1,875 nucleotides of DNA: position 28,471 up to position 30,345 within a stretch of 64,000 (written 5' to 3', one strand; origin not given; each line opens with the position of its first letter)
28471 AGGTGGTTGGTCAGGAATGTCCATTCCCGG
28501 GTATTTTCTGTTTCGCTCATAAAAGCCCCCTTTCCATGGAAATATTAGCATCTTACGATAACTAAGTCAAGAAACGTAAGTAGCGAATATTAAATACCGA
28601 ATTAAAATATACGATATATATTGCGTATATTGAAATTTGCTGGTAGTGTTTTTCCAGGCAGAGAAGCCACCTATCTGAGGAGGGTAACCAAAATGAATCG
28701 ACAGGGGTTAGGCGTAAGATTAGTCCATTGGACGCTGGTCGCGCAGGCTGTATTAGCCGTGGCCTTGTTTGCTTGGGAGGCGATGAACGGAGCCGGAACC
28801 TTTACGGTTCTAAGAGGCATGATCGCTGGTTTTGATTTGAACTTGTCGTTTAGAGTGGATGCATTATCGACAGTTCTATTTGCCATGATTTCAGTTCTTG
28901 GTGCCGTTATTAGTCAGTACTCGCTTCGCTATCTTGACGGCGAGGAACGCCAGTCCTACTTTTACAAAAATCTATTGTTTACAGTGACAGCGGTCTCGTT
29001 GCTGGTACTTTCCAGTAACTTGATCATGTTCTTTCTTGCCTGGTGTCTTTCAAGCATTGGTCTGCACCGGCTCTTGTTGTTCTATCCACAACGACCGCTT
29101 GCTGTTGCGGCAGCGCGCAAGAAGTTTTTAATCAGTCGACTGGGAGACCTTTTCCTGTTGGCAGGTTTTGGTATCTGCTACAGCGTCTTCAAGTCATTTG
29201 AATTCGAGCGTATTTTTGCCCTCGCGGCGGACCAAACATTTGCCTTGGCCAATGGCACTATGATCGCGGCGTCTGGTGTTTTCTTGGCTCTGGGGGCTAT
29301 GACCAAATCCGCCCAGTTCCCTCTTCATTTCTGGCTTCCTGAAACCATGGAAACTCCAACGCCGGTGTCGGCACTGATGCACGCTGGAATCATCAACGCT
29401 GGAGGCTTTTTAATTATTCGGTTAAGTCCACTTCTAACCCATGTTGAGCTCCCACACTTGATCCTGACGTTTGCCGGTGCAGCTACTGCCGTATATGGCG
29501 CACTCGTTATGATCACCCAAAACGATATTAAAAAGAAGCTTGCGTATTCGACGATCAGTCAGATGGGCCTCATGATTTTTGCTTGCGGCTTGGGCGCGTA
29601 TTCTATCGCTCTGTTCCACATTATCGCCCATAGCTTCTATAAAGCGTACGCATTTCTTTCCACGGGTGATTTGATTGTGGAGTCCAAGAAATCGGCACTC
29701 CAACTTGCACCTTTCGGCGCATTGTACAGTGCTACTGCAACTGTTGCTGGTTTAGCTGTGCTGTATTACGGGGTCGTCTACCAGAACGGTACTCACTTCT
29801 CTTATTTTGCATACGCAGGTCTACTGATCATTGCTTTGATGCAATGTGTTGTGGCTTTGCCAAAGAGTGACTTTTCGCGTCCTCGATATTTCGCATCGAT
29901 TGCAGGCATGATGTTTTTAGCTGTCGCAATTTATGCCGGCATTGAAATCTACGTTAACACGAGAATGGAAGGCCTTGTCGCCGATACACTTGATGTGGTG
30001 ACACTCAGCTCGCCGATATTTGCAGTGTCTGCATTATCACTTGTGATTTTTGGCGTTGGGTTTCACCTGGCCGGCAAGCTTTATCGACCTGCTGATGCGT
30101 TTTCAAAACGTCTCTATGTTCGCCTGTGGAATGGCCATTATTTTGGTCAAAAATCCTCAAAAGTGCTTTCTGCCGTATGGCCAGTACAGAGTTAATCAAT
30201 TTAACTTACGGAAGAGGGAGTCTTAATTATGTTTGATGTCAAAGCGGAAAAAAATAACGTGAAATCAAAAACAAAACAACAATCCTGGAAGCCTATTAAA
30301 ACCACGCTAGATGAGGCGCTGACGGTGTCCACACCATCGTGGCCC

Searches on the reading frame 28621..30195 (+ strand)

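Call 49: search_protein_families(library=pfam, proteins=[window:28621-30195:+], max_evalue=0.01)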
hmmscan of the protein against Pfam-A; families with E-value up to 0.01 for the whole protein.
window:28621-30195:+ (524 aa): 2 families
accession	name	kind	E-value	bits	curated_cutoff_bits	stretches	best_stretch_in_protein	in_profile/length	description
PF00361.26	Proton_antipo_M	-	2.8e-49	168.4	21.5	1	131-369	1-239/294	NADH:quinone oxidoreductase/Mrp antiporter, TM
PF00662.26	Proton_antipo_N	-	1.3e-07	31.8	24.5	1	68-115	4-51/51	NADH-Ubiquinone oxidoreductase (complex I), chain 5 N-terminus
